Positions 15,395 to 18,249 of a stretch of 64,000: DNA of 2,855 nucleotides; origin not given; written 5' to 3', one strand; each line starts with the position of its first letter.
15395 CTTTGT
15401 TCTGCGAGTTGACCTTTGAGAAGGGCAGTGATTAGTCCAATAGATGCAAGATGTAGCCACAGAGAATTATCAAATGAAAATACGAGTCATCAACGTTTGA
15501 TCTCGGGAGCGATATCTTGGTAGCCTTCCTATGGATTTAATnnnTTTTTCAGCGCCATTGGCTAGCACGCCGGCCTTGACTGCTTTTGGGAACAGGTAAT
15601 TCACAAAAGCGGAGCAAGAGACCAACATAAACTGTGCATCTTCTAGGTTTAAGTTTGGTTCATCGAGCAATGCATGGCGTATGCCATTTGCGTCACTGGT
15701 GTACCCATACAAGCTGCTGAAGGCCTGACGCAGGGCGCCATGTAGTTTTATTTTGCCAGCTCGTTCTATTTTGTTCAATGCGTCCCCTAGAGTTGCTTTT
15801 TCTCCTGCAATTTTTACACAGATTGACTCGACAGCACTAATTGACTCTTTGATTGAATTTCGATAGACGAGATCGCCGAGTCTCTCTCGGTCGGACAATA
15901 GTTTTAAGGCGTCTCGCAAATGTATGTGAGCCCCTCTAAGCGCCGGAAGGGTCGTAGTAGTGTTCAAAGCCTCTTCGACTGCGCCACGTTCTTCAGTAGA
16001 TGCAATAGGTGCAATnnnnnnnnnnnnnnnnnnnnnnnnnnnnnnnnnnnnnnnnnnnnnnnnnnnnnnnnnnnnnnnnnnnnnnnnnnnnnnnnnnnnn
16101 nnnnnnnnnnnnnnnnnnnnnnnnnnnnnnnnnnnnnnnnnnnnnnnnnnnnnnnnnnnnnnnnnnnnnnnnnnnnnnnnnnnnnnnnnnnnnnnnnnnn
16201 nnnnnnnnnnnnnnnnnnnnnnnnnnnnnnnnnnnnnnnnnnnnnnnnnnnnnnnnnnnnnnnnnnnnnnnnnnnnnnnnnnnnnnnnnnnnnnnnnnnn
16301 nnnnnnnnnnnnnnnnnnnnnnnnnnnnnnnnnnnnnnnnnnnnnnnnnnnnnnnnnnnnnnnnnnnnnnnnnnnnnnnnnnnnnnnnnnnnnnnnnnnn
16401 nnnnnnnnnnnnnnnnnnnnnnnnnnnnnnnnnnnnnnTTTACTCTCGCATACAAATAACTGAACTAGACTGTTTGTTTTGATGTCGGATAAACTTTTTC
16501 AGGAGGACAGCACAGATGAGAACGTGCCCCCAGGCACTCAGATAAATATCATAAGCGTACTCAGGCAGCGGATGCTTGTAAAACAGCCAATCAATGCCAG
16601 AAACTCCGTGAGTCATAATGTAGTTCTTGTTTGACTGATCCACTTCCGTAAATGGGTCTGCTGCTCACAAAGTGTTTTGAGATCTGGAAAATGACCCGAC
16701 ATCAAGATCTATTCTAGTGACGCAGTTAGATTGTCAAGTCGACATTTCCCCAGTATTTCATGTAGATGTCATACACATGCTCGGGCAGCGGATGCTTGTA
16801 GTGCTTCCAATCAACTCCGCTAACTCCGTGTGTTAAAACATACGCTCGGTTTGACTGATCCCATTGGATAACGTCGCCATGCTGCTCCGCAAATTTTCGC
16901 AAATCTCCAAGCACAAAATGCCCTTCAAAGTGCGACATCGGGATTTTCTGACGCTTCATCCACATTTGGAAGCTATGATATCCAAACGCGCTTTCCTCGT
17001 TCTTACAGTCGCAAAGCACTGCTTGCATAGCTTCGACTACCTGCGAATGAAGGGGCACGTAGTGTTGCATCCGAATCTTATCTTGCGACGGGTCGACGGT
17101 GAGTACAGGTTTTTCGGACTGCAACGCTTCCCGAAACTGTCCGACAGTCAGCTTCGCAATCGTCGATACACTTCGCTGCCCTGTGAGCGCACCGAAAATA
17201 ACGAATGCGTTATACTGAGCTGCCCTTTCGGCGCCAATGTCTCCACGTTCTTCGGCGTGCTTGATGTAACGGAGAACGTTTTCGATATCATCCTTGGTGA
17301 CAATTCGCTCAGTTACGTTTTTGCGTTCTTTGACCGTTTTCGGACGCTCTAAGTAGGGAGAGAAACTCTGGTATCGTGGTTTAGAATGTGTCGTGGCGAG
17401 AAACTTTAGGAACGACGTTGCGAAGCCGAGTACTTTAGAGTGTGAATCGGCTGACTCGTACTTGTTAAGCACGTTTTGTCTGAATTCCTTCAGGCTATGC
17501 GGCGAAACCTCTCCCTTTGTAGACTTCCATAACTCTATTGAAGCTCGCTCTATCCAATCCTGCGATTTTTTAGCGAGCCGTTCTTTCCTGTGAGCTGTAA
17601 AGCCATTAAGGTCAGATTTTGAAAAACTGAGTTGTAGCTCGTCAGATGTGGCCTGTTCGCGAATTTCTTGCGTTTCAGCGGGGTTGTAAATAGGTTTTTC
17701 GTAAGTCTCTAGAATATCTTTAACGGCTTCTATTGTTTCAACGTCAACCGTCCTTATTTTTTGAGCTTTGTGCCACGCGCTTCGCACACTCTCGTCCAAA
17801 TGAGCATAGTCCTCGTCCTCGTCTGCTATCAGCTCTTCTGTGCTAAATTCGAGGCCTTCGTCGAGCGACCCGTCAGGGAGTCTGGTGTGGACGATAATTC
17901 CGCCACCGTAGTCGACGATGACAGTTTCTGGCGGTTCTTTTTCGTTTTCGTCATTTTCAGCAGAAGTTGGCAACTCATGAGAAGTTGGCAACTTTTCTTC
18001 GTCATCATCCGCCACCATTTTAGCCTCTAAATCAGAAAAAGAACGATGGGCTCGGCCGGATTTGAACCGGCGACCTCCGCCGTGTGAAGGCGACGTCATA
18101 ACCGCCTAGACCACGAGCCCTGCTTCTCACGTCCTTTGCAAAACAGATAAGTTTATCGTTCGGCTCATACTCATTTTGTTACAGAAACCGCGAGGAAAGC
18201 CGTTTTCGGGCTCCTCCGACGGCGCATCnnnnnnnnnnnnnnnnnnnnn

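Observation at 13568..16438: Candidate abortive-infection module: AbiJ-like HEPN protein with upstream coiled-coil protein and a TM protein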

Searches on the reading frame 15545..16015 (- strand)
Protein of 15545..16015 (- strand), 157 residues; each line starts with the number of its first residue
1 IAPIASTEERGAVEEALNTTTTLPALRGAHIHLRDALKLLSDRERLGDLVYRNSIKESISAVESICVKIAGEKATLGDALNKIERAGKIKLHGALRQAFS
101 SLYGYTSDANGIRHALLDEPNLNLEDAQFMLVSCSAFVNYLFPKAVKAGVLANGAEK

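Call 9: search_protein_families(library=pfam, proteins=[window:15545-16015:-], max_evalue=10)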
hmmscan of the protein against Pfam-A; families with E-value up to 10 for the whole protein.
seq(157 aa): 2 families
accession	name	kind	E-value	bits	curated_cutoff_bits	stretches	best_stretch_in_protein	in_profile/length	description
PF07470.19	Glyco_hydro_88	-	0.021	14.3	26.6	1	80-152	217-283/352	Glycosyl Hydrolase Family 88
PF23943.1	PUS7L_N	-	0.13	12.9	27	1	71-109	33-68/80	PUS7L N-terminal domain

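Call 53: predict_structure(alignment_id=A2)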
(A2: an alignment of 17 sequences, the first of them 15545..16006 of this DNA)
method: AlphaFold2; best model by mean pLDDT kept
length: 154 residues; sequences in the alignment: 17
mean_pLDDT: 66.7   pTM: 0.58
mean pLDDT of the five models: 66.7, 63.3, 57.5, 56.8, 55.2
residues with pLDDT >= 90: 0; 70-90: 65; 50-70: 76; < 50: 13
segments of 3 or more residues with pLDDT < 50: 1-3, 101-104, 151-154
pLDDT, mean of each block of 10 residues (from residue 1): 50 64 59 61 62 78 82 80 74 59 53 66 69 77 78 37
secondary structure, 60 per line:
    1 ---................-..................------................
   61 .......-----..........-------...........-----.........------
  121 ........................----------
elements in order: H4-19 H21-38 H45-67 H73-82 H90-100 H106-114 H121-144

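Call 55: search_protein_representatives(alignment_id=A2)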
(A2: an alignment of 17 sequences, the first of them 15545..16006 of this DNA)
Query: 17 sequences, 142 profile positions. Proteins with E-value up to 0.001 (for the whole library): 4802; up to 1e-10: 3765; up to 1e-30: 1846. The best 150 are listed.
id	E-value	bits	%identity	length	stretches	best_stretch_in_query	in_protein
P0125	6.8e-67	239.9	-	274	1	1-142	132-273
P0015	9.3e-67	239.5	-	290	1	1-141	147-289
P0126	6.8e-65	233.5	-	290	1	1-141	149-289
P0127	1.6e-63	229.0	-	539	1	1-142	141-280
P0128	7.0e-63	226.9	-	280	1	1-142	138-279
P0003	1.6e-62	225.7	-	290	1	1-140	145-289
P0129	1.2e-61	222.9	-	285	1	1-141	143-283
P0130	5.9e-61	220.7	-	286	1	1-139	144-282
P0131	6.0e-61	220.7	-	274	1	1-141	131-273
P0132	7.9e-61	220.3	-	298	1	1-142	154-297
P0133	1.0e-60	219.9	-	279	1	1-141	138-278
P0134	1.5e-60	219.4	-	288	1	1-141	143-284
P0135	1.5e-60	219.3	-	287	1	1-137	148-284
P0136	8.9e-60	216.9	-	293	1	1-142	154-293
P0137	1.1e-59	216.6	-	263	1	1-141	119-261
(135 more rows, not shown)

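Call 78: search_solved_structures(query=A2, max_evalue=10, show_alignments=0)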
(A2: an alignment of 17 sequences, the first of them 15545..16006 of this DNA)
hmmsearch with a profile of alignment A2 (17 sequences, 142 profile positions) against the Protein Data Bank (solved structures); distinct sequences matched with E-value up to 10: 7.
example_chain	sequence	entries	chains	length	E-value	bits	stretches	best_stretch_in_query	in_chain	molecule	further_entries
4djg_A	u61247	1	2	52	0.47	13.5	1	24-63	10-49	Plectin-related protein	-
3oa7_A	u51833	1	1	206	0.78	12.8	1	84-123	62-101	Head morphogenesis protein, Chaotic nuclear migration protein 67 fusion protein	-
4ye8_A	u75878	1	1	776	1.4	12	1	81-125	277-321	Glutamine--tRNA ligase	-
4r3z_C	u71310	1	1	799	1.7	11.7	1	81-125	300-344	Glutamine--tRNA ligase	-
4wsg_A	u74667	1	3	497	1.7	11.6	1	12-82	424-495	Fusion glycoprotein F0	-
4ye6_A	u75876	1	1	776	1.7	11.6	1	81-125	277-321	Glutamine--tRNA ligase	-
2b9b_A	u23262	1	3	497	2.7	11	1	12-82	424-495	Fusion glycoprotein F0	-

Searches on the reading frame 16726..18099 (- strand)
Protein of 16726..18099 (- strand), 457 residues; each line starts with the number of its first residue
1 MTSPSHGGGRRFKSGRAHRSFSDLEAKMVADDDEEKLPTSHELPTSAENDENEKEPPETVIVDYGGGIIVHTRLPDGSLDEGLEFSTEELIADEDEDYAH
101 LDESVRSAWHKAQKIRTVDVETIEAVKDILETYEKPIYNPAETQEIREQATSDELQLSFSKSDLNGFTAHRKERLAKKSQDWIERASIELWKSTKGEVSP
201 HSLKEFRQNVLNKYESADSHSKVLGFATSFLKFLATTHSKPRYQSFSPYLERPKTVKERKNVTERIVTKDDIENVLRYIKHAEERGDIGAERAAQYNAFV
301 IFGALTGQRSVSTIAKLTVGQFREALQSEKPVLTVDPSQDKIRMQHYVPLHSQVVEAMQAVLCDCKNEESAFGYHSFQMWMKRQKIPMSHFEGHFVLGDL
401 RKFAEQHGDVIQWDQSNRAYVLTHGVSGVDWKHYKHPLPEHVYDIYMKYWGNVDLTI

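Call 3: search_protein_families(library=pfam, proteins=[window:16726-18099:-], max_evalue=1)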
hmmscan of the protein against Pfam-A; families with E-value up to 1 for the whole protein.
window:16726-18099:- (457 aa): 3 families
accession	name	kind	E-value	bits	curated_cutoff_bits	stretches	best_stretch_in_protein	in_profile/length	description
PF00589.27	Phage_integrase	-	0.032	14.4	27.1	1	270-369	6-92/172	Phage integrase family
PF25406.1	PH_31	-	0.036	14.2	29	0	231-302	100-174/183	PH-like domain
PF00281.24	Ribosomal_L5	-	0.14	12.9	34.9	1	294-322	26-54/57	Ribosomal protein L5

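Call 59: search_protein_families(library=ncbifam, proteins=[window:16726-18099:-], max_evalue=0.1)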
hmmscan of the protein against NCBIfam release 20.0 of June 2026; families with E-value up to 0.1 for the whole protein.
window:16726-18099:- (457 aa): 0 families

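Call 60: search_protein_families(library=phrogs, proteins=[window:16726-18099:-], max_evalue=0.01)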
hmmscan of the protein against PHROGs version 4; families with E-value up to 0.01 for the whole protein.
window:16726-18099:- (457 aa): 2 families
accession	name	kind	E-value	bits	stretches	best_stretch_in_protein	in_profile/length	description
phrog_216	-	integration and excision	3.7e-08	33.8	1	256-369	45-146/301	integrase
phrog_30083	-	unknown function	0.00061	20.8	0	203-223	14-34/59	-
